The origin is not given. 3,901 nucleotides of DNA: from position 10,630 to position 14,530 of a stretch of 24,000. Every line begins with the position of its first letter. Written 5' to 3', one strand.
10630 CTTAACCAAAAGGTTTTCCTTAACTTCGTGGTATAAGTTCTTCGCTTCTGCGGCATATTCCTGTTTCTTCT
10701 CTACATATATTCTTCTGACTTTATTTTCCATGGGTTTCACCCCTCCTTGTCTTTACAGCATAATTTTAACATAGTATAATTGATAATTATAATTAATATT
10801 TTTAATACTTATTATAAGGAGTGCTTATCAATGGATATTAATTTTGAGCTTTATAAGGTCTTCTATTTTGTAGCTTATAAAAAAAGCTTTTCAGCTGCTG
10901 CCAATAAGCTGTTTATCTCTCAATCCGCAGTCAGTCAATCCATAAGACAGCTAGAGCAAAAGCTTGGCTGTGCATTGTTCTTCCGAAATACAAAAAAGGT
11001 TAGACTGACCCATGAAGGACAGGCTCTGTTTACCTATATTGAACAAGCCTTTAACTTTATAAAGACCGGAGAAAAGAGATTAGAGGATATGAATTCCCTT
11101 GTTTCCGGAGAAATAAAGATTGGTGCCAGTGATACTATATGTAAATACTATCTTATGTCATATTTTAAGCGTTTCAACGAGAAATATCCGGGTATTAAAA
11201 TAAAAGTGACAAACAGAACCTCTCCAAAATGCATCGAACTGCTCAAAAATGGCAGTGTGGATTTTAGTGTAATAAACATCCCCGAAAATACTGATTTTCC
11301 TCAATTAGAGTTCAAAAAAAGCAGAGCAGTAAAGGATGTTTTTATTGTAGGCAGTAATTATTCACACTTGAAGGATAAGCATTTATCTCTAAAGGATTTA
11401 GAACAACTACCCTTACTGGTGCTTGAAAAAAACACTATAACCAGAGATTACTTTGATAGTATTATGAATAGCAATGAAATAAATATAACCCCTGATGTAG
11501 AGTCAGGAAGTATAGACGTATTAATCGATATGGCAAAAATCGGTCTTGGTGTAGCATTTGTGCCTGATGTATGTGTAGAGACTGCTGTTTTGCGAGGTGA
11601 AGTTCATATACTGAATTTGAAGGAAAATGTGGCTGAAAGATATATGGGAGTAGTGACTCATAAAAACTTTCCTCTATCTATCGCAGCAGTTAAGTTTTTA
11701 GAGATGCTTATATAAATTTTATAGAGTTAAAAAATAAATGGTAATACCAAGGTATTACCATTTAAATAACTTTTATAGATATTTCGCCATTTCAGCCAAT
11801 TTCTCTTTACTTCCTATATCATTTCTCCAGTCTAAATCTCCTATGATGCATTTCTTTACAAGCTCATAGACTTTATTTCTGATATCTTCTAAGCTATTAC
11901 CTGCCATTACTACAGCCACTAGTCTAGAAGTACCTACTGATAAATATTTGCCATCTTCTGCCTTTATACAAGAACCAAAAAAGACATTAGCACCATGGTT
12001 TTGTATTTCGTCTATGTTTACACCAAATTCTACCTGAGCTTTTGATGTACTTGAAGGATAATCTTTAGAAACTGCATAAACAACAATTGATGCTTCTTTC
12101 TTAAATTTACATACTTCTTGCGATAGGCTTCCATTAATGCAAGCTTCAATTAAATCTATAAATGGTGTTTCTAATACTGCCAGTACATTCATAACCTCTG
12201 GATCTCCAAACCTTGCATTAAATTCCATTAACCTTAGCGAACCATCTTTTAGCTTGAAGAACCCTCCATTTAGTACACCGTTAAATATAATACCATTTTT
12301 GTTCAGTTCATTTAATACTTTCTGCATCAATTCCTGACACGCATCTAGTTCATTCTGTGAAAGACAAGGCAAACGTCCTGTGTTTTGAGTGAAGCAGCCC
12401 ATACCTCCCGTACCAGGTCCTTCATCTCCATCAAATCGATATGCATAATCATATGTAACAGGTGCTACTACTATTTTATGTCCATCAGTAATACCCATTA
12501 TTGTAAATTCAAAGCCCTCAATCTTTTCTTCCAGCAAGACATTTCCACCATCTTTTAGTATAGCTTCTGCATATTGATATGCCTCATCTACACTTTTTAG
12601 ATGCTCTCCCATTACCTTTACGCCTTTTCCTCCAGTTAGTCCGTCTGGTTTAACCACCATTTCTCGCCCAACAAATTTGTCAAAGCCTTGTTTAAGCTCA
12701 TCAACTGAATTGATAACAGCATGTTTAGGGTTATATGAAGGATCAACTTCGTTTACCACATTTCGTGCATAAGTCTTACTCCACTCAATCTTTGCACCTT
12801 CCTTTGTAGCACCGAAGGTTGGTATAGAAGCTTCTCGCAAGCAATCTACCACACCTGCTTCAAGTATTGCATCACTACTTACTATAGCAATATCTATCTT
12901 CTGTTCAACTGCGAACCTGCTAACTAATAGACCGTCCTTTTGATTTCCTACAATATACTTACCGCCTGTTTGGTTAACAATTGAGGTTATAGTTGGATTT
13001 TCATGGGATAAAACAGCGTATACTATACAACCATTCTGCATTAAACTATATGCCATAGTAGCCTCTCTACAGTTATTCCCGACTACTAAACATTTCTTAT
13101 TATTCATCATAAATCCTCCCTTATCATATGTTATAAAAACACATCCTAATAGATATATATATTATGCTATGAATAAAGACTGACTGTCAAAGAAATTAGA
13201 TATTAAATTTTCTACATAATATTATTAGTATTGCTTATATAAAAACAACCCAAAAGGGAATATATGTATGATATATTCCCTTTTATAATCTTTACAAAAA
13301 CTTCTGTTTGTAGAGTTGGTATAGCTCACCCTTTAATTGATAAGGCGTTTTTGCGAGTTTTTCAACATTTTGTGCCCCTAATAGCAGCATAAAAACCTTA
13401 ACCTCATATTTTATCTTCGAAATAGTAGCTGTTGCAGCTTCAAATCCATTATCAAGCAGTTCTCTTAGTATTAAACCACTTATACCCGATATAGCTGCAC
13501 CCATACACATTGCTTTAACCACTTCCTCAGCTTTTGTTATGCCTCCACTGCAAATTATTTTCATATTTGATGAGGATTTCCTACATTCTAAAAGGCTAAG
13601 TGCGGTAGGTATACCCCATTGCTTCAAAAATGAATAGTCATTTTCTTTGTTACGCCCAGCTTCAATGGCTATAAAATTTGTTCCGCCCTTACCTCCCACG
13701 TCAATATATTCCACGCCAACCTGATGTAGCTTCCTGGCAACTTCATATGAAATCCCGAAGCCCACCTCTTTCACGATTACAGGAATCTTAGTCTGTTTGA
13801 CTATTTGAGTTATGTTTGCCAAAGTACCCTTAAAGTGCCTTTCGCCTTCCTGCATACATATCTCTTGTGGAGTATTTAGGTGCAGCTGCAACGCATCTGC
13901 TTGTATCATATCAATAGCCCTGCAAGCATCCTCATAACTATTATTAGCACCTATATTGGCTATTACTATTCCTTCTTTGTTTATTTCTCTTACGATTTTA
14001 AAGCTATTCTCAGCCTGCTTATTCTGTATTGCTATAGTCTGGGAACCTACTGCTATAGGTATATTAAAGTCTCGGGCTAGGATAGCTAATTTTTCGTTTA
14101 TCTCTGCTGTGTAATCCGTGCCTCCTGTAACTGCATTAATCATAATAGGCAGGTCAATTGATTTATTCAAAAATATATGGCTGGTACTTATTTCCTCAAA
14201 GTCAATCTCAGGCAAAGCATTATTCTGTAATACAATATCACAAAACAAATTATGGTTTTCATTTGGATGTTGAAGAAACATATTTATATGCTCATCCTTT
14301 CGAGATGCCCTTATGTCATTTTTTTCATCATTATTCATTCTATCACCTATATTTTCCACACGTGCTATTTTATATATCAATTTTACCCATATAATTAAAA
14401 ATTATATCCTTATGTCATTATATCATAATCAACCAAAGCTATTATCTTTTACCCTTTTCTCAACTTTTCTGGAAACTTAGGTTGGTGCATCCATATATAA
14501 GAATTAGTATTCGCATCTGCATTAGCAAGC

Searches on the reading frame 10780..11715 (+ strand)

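Call 5: search_protein_families(library=pfam, proteins=[window:10780-11715:+], max_evalue=1)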
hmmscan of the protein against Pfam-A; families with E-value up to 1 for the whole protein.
window:10780-11715:+ (311 aa): 11 families
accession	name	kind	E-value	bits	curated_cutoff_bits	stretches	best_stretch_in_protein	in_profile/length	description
PF03466.25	LysR_substrate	-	5.6e-37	127.6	28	1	107-310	3-204/209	LysR substrate binding domain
PF00126.33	HTH_1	-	2.5e-20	72.6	26.6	1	24-81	3-60/60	Bacterial regulatory helix-turn-helix protein, lysR family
PF12849.12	PBP_like_2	-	1e-05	25.9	27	1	110-193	10-99/267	PBP superfamily domain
PF01547.30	SBP_bac_1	-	0.0088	16.5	26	1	122-194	7-80/307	Bacterial extracellular solute-binding protein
PF09642.15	YonK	-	0.041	14.5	25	1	118-149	28-59/60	YonK protein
PF05043.19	Mga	-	0.044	14.8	21.1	1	12-62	9-58/87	Mga helix-turn-helix domain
PF13556.12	HTH_30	-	0.05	13.8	27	1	30-66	8-44/59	PucR C-terminal helix-turn-helix domain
PF13531.11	SBP_bac_11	-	0.059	13.6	25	1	125-184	13-69/227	Bacterial extracellular solute-binding protein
PF08565.17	CDC37_M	-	0.092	13.2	25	1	42-96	48-102/113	Cdc37 Hsp90 binding domain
PF12727.12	PBP_like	-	0.14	11.7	27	1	131-177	3-50/193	PBP superfamily domain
PF24590.1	DUF7615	-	0.18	12.7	27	1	36-110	26-94/106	Domain of unknown function (DUF7615)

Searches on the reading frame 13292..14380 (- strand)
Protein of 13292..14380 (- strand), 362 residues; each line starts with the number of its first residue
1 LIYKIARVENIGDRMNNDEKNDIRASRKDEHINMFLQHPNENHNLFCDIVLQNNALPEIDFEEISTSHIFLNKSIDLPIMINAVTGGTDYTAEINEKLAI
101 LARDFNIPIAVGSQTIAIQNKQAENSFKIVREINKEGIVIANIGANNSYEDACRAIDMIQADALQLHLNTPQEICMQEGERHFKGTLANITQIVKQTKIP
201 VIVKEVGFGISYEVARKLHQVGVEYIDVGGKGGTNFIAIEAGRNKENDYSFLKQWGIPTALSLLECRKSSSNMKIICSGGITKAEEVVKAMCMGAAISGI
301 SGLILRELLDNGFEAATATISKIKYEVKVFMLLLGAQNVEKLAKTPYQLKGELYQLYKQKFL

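Call 5: search_protein_families(library=pfam, proteins=[window:13292-14380:-], max_evalue=1)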
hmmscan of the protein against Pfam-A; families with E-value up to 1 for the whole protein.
window:13292-14380:- (362 aa): 5 families
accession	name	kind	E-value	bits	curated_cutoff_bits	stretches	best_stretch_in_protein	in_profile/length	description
PF01070.24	FMN_dh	-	1.1e-18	67.8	24.9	2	185-344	205-345/350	FMN-dependent dehydrogenase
PF00478.31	IMPDH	-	0.00022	20.8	25.6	1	97-297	49-232/345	IMP dehydrogenase / GMP reductase domain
PF01645.23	Glu_synthase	-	0.0038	16.9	20.4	1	198-301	204-304/369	Conserved region in glutamate synthase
PF00977.27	His_biosynth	-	0.0068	16.3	23.6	0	262-295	180-213/228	Histidine biosynthesis protein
PF00697.28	PRAI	-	0.15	12.1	22.7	1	122-174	32-85/193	N-(5'phosphoribosyl)anthranilate (PRA) isomerase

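Call 6: search_protein_families(library=ncbifam, proteins=[window:13292-14380:-], max_evalue=1)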
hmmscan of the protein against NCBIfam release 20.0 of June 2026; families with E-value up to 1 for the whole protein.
window:13292-14380:- (362 aa): 13 families
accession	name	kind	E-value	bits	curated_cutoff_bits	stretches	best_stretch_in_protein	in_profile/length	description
TIGR02151.1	IPP_isom_2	equivalog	1.6e-111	372.5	281.3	1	27-348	2-335/338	type 2 isopentenyl-diphosphate Delta-isomerase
NF005741.0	PRK07565.1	subfamily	3.4e-08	33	303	1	144-315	112-279/335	dihydroorotate dehydrogenase-like protein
NF005574.0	PRK07259.1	equivalog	4.1e-05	22.7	269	2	110-204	71-166/304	dihydroorotate dehydrogenase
TIGR02708.1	L_lactate_ox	equivalog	8e-05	21.8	645.5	1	272-344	283-355/367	L-lactate oxidase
NF008398.0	PRK11197.1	subfamily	0.00014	20.7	376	1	271-344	299-372/381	L-lactate dehydrogenase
TIGR03966.1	actino_HemFlav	equivalog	0.00099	17.9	470.85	1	258-344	286-374/385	pre-mycofactocin synthase MftD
NF041011.1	dihydoor_dh_Arch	equivalog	0.0015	17.7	330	1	272-336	222-278/289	dihydroorotate dehydrogenase PyrD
NF003302.0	PRK04302.1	subfamily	0.0057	16.4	132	1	265-297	166-198/223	triose-phosphate isomerase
TIGR03503.1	TIGR03503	hypoth_equivalog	0.012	14.6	305.6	1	89-213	185-310/374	TIGR03503 family protein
NF033901.1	L_lactate_LldD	exception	0.012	14.6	550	1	271-344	299-372/377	FMN-dependent L-lactate dehydrogenase LldD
TIGR04103.1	rSAM_nif11_3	equivalog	0.076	11.6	725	1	170-232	50-112/412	nif11-class peptide radical SAM maturase 3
NF003966.0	PRK05458.1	equivalog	0.084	12.2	344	0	263-304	194-234/327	GMP reductase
TIGR01302.1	IMP_dehydrog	equivalog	0.26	10.1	481.5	0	97-299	177-354/450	IMP dehydrogenase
